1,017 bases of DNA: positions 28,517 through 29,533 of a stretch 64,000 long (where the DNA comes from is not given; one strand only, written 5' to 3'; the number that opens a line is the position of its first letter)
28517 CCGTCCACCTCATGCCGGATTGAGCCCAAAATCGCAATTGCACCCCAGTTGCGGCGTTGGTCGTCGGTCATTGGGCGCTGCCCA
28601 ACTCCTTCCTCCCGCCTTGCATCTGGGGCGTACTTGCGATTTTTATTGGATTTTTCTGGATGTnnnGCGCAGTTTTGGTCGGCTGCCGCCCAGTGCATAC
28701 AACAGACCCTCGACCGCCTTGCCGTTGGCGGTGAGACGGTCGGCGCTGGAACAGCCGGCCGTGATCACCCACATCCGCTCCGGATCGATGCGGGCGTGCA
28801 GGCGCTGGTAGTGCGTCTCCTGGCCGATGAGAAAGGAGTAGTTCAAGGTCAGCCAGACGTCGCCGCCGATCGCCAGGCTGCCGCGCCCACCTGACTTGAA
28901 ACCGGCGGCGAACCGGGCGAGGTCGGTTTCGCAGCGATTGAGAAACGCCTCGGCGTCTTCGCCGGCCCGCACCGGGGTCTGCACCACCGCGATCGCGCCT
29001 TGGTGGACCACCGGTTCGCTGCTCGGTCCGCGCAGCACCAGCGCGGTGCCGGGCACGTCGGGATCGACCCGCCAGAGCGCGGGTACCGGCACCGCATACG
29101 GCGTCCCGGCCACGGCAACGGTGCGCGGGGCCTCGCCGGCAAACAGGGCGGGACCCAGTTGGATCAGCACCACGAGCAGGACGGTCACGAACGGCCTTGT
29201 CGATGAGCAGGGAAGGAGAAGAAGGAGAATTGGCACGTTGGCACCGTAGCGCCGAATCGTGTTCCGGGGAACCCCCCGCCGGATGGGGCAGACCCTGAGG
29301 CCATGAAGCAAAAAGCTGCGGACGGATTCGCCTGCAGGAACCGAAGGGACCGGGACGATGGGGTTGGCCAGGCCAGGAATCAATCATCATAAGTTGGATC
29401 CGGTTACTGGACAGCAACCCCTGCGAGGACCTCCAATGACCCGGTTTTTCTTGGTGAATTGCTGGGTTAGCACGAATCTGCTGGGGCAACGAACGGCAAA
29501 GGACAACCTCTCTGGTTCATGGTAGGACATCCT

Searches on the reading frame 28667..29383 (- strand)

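Call 56: search_protein_families(library=pfam, proteins=[window:28667-29383:-], max_evalue=0.01)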
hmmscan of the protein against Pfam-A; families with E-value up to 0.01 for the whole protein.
window:28667-29383:- (239 aa): 1 family
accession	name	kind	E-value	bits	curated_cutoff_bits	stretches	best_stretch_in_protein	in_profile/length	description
PF08786.17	DcrB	-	0.002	18.7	27.2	1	129-212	27-110/127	DcrB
